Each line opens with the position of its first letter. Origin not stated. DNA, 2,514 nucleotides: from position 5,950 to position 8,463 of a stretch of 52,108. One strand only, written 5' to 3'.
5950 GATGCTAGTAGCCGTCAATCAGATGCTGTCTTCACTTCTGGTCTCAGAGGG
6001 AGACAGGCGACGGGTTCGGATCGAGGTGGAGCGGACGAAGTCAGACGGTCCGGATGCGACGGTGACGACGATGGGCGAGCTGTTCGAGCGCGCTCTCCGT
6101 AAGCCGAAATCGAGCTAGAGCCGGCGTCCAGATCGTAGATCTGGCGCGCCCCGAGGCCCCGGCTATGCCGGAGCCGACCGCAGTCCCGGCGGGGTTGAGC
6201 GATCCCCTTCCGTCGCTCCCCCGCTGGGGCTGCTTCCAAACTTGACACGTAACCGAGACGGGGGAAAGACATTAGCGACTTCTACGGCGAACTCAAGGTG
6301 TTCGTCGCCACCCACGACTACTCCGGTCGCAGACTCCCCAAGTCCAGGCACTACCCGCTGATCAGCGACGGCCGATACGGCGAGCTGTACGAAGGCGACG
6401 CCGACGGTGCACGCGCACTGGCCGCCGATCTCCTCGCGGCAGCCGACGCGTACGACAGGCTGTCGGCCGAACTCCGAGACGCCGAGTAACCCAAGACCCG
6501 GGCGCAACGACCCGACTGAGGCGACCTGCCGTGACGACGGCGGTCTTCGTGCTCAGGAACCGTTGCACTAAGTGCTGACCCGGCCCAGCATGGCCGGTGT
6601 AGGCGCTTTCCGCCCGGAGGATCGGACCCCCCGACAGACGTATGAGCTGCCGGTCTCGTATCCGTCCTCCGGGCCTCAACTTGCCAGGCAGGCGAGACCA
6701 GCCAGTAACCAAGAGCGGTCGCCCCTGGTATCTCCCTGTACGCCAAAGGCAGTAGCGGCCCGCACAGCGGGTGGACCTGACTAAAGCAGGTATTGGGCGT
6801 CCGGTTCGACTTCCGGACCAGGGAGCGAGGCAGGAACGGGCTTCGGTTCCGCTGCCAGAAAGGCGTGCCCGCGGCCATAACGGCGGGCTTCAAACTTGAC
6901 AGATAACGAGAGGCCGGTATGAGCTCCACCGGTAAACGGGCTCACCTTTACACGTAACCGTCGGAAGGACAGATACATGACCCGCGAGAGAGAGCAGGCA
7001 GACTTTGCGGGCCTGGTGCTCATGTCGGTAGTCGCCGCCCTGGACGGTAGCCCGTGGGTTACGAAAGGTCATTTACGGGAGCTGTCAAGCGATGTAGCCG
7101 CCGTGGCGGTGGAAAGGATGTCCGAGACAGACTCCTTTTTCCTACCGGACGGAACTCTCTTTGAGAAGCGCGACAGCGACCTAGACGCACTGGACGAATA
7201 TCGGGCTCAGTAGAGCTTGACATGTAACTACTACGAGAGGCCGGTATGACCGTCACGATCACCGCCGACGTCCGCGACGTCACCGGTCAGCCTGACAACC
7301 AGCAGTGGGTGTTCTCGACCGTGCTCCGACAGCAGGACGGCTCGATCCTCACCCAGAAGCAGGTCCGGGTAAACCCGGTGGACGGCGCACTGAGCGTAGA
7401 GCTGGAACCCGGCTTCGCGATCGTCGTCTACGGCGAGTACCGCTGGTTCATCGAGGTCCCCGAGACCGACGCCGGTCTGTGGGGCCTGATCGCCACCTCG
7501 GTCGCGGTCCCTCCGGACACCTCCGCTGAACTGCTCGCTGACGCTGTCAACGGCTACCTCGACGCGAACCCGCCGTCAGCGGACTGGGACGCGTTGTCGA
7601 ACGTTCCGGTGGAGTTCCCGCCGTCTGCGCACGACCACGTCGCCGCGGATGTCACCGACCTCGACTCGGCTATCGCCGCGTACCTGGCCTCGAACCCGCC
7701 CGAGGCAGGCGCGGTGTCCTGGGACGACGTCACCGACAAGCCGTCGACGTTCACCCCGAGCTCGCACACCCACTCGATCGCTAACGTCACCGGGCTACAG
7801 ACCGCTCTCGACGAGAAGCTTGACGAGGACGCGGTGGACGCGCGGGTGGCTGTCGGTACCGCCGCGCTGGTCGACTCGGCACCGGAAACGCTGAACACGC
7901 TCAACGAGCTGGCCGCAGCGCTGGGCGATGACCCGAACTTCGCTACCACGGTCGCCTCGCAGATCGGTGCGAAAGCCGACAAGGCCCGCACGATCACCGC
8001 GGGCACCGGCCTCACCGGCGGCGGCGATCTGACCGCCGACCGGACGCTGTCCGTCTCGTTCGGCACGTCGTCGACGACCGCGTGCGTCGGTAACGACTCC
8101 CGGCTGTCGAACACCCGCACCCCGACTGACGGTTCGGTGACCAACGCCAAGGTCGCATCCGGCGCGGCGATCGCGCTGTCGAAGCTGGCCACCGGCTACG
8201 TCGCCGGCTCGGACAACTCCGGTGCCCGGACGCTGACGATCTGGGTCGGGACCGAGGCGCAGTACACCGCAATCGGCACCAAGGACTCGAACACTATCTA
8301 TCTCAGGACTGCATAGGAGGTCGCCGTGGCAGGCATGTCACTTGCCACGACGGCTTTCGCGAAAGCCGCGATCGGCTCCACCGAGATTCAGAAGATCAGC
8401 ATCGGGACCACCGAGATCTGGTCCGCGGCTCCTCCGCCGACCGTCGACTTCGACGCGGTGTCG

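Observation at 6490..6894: About 400 nt with no ORF but dense secondary structure, including a tRNA-like cloverleaf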

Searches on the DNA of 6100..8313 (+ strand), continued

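Call 13: search_dna_similar(query=window:6725-6895:+, collection=phages, mode=distant, max_rows=40, max_evalue=0.01)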
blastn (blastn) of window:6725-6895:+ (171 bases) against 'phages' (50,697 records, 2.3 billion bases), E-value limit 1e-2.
Records with a match: 3; places in all: 3; records where one place covers at least 80% of the query: 3.
Best place of each record, by identity: >=99% 3.
By first word of the organism name: Mycobacterium 3.
By host as written in the record: Mycobacterium smegmatis mc2 155 2; Mycobacterium smegmatis mc2155 1.
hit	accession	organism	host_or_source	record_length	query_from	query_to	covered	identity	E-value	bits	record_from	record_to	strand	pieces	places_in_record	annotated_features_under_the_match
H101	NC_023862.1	Mycobacterium phage Alsfro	Mycobacterium smegmatis mc2 155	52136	1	171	100%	99.4%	8e-81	305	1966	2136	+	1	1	6: hypothetical protein | 5: hypothetical protein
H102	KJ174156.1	Mycobacterium phage Alsfro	Mycobacterium smegmatis mc2 155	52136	1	171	100%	99.4%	8e-81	305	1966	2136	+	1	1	6: hypothetical protein | 5: hypothetical protein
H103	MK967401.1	Mycobacterium phage Carlyle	Mycobacterium smegmatis mc2155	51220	1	171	100%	99.4%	8e-81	305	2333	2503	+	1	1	none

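Call 16: get_annotated_region(hit=H101, flank=2000)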
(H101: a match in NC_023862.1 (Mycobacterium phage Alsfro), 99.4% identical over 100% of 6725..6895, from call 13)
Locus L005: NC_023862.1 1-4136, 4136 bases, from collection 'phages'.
description: Mycobacterium phage Alsfro, complete genome.
organism: Mycobacterium phage Alsfro (NCBI taxid 1458724)
taxonomy: Viruses; Duplodnaviria; Heunggongvirae; Uroviricota; Caudoviricetes; Fromanvirus
host: Mycobacterium smegmatis mc2 155; source: soil; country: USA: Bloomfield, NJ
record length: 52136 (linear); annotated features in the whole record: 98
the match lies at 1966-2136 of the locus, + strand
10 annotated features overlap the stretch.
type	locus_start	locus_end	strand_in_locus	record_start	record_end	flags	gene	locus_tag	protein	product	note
CDS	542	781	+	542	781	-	1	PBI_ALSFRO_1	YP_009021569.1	hypothetical protein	-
CDS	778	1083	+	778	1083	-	2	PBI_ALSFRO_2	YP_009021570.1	HNH endonuclease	-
CDS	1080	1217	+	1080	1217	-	3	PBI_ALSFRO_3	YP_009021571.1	hypothetical protein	-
CDS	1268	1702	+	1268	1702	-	4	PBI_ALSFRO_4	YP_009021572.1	hypothetical protein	-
CDS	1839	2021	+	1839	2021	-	5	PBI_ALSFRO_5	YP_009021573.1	hypothetical protein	-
CDS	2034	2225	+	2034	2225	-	6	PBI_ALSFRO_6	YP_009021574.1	hypothetical protein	-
CDS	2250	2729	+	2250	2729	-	7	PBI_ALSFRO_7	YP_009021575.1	HNH endonuclease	-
CDS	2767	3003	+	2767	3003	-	8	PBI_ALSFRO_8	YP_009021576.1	hypothetical protein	-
CDS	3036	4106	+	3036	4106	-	9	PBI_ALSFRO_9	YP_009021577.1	tail protein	-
CDS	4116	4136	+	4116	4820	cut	10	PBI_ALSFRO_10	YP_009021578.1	minor tail protein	-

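Call 17: get_annotated_region(hit=H8, flank=1000)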
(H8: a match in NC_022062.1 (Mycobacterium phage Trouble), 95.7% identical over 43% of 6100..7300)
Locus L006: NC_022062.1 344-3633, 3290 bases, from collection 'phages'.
description: Mycobacterium phage Trouble, complete genome.
organism: Mycobacterium phage Trouble (NCBI taxid 1340825)
taxonomy: Viruses; Duplodnaviria; Heunggongvirae; Uroviricota; Caudoviricetes; Fromanvirus
host: Mycobacterium smegamtis mc2 155; source: soil; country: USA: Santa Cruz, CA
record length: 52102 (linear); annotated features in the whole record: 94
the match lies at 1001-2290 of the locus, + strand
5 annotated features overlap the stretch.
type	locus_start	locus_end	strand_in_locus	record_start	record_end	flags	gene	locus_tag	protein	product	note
CDS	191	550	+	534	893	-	1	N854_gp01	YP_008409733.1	helicase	HNH domain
CDS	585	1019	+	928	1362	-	2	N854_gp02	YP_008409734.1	hypothetical protein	-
CDS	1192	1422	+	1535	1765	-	3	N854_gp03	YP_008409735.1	hypothetical protein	-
CDS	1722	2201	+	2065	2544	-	4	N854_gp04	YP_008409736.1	HNH endonuclease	HNH domain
CDS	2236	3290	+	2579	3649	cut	5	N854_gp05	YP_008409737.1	tail protein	Tail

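Call 23: search_rna_families(sources=[L017, L009, L003, L011, L041, L004, L002], threshold=gathering)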
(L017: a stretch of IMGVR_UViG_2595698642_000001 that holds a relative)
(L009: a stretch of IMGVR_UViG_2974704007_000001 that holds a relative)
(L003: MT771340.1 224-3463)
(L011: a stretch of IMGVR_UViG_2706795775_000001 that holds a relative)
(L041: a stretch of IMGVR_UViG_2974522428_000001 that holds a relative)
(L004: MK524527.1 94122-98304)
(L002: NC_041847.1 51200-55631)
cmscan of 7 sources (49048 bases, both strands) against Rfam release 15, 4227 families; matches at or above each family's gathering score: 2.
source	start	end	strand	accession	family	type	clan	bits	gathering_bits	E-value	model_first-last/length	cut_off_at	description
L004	975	1046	+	RF00005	tRNA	Gene; tRNA;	CL00001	61.4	29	5.7e-11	1-71/71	no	tRNA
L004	669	704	+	RF03085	abiF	Gene; sRNA;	-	39.7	37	0.00076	1-37/37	no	abiF RNA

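Call 36: search_rna_families(source=window, start=6715, end=6920, threshold=evalue, max_evalue=10, show_alignments=4)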
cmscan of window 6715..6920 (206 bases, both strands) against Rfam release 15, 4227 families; matches with E-value up to 10: 1.
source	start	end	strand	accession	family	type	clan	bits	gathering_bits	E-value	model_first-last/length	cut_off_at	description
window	6890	6920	+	RF04107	mir-5391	Gene; miRNA;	-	12.2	99.3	9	1-31/68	3'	mir-5391 microRNA precursor family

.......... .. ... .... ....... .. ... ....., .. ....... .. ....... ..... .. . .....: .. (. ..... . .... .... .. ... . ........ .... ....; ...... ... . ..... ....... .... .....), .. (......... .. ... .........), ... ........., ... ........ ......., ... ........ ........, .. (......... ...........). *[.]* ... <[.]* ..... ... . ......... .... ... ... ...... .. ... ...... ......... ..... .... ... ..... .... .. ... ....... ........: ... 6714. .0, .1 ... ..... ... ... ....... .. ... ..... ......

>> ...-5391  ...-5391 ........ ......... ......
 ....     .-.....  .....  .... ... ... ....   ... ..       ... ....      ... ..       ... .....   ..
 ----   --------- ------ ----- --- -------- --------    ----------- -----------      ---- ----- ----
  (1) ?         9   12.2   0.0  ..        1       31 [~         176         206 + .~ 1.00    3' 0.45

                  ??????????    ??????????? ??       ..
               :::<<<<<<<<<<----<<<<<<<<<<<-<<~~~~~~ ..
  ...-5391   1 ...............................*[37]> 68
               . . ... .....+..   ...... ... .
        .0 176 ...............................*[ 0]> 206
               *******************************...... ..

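Call 53: build_rna_model(alignment_id=A3, structure=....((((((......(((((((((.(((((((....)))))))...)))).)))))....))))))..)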
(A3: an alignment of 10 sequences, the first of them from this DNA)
Model R1 built from alignment A3 (10 sequences, 69 columns); structure: as given.
model positions 69; base pairs 22; branch points 0; effective number of sequences 1.34; information 0.813 bits per position. Calibrated on 0.2 Mb of random sequence (short: E-values are rough).
structure used (alignment columns):
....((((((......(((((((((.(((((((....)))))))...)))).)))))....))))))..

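Call 54: search_with_rna_model(model_id=R1, sources=[window, L001, L002, L003, L004, L005, L006, L007, L008, L009, L010, L012, L013, L014, L015, L016, L017, L018, L019, L020, L021, L022, L023, L024, L025, L026, L027, L029, L031, L033, L034, L035, L036, L037, L039, L040, L041, L042, L043, L044, L045, L047, L049, L052, L053, L054, L055, L056], max_evalue=1, make_alignment=true)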
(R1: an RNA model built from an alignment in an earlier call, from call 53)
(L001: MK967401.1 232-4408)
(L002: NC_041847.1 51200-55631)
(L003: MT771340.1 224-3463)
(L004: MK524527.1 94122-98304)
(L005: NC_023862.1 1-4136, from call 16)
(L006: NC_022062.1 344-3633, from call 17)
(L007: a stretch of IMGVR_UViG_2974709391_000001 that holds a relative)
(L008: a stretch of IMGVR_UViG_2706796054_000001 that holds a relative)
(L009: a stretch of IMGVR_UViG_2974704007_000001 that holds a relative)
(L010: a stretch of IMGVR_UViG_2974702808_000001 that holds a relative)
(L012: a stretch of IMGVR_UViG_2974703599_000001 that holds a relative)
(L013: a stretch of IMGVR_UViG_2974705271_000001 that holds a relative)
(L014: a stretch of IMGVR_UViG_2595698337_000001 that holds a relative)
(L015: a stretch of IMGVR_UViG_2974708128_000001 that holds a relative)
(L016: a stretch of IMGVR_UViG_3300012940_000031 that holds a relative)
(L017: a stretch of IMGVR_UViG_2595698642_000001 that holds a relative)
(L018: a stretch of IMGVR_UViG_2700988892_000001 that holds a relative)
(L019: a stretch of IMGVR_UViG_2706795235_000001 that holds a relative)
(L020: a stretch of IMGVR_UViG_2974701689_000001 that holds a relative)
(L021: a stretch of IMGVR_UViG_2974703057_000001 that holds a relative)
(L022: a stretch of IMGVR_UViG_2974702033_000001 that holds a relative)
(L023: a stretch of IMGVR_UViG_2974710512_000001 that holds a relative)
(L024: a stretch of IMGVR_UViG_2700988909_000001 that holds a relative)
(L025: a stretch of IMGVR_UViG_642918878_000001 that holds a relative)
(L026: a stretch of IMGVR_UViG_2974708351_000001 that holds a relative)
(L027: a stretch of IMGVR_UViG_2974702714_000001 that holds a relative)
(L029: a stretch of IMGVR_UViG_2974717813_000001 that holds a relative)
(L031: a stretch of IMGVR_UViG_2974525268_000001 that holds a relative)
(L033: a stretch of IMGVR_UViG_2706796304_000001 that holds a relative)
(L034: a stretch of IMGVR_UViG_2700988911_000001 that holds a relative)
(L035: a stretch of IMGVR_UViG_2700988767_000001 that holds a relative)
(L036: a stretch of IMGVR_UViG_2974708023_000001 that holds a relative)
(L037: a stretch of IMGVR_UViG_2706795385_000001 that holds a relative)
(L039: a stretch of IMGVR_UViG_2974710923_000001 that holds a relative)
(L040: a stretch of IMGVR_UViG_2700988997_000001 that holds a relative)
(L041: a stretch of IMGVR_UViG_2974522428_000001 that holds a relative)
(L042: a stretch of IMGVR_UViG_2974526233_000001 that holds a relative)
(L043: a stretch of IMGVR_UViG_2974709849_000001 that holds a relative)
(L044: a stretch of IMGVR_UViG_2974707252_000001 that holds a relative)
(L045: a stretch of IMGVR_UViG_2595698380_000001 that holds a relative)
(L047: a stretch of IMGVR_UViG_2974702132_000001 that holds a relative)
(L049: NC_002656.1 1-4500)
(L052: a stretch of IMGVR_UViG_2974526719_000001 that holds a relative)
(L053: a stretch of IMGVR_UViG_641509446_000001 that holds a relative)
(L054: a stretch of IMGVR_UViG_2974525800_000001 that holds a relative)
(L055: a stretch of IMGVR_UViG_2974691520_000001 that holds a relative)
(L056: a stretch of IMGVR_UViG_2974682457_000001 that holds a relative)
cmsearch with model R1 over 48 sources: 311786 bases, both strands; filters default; matches with E-value up to 1: 43.
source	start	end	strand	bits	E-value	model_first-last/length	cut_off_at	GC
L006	1428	1496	+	101.1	6.5e-21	1-69/69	no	0.68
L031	110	178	+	101.1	6.5e-21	1-69/69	no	0.68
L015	2152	2220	+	101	6.6e-21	1-69/69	no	0.67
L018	2021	2089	+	101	6.6e-21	1-69/69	no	0.67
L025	1104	1172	+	101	6.6e-21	1-69/69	no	0.67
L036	728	796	+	101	6.6e-21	1-69/69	no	0.67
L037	2330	2398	+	101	6.6e-21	1-69/69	no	0.67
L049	2052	2120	+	101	6.6e-21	1-69/69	no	0.67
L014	946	1014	+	100.7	7.9e-21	1-69/69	no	0.65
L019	2467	2535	+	100.7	7.9e-21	1-69/69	no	0.65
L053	12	80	+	100.7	7.9e-21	1-69/69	no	0.65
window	6500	6568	+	98.5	2.7e-20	1-69/69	no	0.68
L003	1510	1578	+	98.2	3.2e-20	1-69/69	no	0.68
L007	2195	2263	+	97.9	3.6e-20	1-69/69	no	0.7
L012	1190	1258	+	97.8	3.9e-20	1-69/69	no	0.68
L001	1927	1995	+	97.8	3.9e-20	1-69/69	no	0.67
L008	788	856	+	97.8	3.9e-20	1-69/69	no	0.67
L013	2141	2209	+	97.8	3.9e-20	1-69/69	no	0.67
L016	5022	5090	-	97.8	3.9e-20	1-69/69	no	0.67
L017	1594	1662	+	97.8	3.9e-20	1-69/69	no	0.67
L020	69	137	+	97.8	3.9e-20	1-69/69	no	0.67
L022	571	639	+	97.8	3.9e-20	1-69/69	no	0.67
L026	1923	1991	+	97.8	3.9e-20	1-69/69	no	0.67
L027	680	748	+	97.8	3.9e-20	1-69/69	no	0.67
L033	2232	2300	+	97.8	3.9e-20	1-69/69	no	0.67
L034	2193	2261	+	97.8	3.9e-20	1-69/69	no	0.67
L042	1958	2026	+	97.8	3.9e-20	1-69/69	no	0.67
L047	2229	2297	+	97.8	3.9e-20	1-69/69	no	0.67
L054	1779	1847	+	97.8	3.9e-20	1-69/69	no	0.67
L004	2008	2076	+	97.7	4.1e-20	1-69/69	no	0.68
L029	1647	1715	+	97.5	4.7e-20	1-69/69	no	0.65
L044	1663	1731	+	97.5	4.7e-20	1-69/69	no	0.65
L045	2020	2088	+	97.5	4.7e-20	1-69/69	no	0.65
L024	1940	2008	+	96.5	8.1e-20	1-69/69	no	0.65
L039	107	175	+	94.2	2.9e-19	1-69/69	no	0.72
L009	1494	1561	+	42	7.5e-07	1-69/69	no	0.76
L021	563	630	+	42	7.5e-07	1-69/69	no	0.76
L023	2126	2193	+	42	7.5e-07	1-69/69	no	0.76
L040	1433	1500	+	42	7.5e-07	1-69/69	no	0.76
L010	140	207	+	38.6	4.7e-06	1-69/69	no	0.78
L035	2009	2076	+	38.6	4.7e-06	1-69/69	no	0.78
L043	2200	2267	+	38.6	4.7e-06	1-69/69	no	0.78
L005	1772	1839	+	37.6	8.4e-06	1-69/69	no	0.74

Alignment A4: 43 matches aligned to the model, 70 columns, each read 5' to 3' on its own strand. Consensus structure (alignment columns), stored with it:
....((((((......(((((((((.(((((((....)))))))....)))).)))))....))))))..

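Call 59: search_with_rna_model(model_id=R2, sources=[L002, L003, L005, L006, L008, L009, L011, L012, L014, L020, L022, L033, L034, L041, L049, L053, L054, L056], max_evalue=0.001, make_alignment=true, show_alignments=0)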
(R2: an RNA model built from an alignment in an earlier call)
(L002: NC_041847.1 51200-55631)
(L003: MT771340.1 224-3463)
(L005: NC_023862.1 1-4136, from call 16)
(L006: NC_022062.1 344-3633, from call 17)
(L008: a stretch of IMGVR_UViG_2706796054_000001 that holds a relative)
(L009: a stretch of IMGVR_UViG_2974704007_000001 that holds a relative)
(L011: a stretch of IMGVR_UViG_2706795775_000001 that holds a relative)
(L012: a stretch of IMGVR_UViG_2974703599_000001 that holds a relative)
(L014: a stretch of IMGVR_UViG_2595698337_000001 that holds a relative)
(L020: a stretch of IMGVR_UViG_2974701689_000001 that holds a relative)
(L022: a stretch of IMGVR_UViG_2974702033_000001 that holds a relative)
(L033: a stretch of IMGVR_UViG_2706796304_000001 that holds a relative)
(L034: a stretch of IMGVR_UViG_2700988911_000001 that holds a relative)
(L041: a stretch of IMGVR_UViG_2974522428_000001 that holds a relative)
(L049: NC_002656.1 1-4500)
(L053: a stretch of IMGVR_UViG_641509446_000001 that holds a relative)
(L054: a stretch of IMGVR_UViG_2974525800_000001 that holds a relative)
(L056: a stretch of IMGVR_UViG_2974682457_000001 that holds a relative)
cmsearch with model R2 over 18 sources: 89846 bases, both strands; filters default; matches with E-value up to 0.001: 19.
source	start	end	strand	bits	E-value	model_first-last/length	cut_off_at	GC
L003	1689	1773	+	115.8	2.1e-25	1-85/85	no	0.65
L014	1073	1157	+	115.8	2.1e-25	1-85/85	no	0.65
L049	2179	2263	+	115.8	2.1e-25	1-85/85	no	0.65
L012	1368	1452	+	115.1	3e-25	1-85/85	no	0.65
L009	1639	1723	+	115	3.2e-25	1-85/85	no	0.66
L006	1605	1689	+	114.1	5.2e-25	1-85/85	no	0.64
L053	136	220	+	114.1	5.2e-25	1-85/85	no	0.66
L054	1906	1990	+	114.1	5.3e-25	1-85/85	no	0.66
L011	97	181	+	113.5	7.4e-25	1-85/85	no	0.64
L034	2321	2405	+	113.3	7.9e-25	1-85/85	no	0.65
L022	698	782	+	111.5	2.2e-24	1-85/85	no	0.65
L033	2359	2443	+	110.1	4.7e-24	1-85/85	no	0.66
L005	2133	2217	+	109.2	7.8e-24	1-85/85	no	0.61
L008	916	1001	+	105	7.8e-23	1-85/85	no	0.65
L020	196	281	+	103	2.3e-22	1-85/85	no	0.66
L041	8816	8903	+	86.7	1.7e-18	1-85/85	no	0.7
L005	1917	2004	+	33.1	9.5e-06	1-85/85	no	0.7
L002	2131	2209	+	30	5e-05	1-85/85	no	0.66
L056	6706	6784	+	30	5e-05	1-85/85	no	0.66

Alignment A7: 19 matches aligned to the model, 108 columns, each read 5' to 3' on its own strand. Consensus structure (alignment columns), stored with it:
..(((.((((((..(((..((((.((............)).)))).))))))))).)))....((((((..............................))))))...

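Call 64: search_dna_similar(query=window:6606-6680:+, collection=phages, mode=distant, max_rows=30, rows=spread, max_evalue=0.001)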
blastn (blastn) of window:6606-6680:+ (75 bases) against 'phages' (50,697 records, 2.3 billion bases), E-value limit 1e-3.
Records with a match: 34; places in all: 34; records where one place covers at least 80% of the query: 34.
Best place of each record, by identity: >=99% 4; 95-99% 11; 90-95% 12; 80-90% 7.
By first word of the organism name: Mycobacterium 34.
By host as written in the record: Mycobacterium smegmatis mc2 155 23; Mycobacterium smegmatis mc#155 3; Mycobacterium smegamtis mc2 155 2; Mycobacterium smegmatis mc2155 2; Mycolicibacterium smegmatis MC2 155 2; - 2.
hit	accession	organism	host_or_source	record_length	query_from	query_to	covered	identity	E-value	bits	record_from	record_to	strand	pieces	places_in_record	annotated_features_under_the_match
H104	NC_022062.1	Mycobacterium phage Trouble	Mycobacterium smegamtis mc2 155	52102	1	75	100%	100.0%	8e-31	136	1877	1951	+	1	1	none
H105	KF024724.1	Mycobacterium phage Trouble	Mycobacterium smegamtis mc2 155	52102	1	75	100%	100.0%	8e-31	136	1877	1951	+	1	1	none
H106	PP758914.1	Mycobacterium phage QTRlifeCrisis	Mycobacterium smegmatis mc2155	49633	1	75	100%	100.0%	8e-31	136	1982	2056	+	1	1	none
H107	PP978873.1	Mycobacterium phage Applejack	Mycobacterium smegmatis mc2155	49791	1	75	100%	100.0%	8e-31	136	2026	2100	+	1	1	none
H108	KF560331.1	Mycobacterium phage Graduation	Mycobacterium smegmatis mc2 155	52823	1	75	100%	98.7%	4e-29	132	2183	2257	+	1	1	5: hypothetical protein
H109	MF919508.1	Mycobacterium phage ILeeKay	Mycobacterium smegmatis mc2 155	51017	1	75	100%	98.7%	4e-29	132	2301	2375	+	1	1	hypothetical protein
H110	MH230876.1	Mycobacterium phage ConceptII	Mycobacterium smegmatis mc2 155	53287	1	75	100%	98.7%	4e-29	132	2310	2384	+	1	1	none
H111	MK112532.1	Mycobacterium phage Bones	Mycobacterium smegmatis mc2 155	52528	1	75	100%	98.7%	4e-29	132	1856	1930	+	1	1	4: hypothetical protein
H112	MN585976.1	Mycobacterium phage Kanely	Mycobacterium smegmatis mc2 155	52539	1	75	100%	98.7%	4e-29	132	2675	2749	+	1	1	none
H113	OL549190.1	Mycobacterium phage Marge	Mycobacterium smegmatis mc#155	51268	1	75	100%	98.7%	4e-29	132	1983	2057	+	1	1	4: hypothetical protein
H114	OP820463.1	Mycobacterium phage Altman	Mycobacterium smegmatis mc#155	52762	1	75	100%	98.7%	4e-29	132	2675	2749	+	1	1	none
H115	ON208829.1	Mycobacterium phage Seanderson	Mycobacterium smegmatis mc#155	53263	1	75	100%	97.4%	2e-27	125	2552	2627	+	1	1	none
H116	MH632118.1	Mycobacterium phage Zeeculate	Mycobacterium smegmatis mc2 155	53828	1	75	100%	94.8%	2e-25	119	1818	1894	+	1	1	none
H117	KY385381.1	Mycobacterium phage EniyanLRS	Mycolicibacterium smegmatis MC2 155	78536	5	75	95%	98.6%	5e-27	124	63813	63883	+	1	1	176: hypothetical protein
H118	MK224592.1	Mycobacterium phage Henu3 PeY-2017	Mycolicibacterium smegmatis MC2 155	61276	1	75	100%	93.3%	9e-24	113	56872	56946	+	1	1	hypothetical protein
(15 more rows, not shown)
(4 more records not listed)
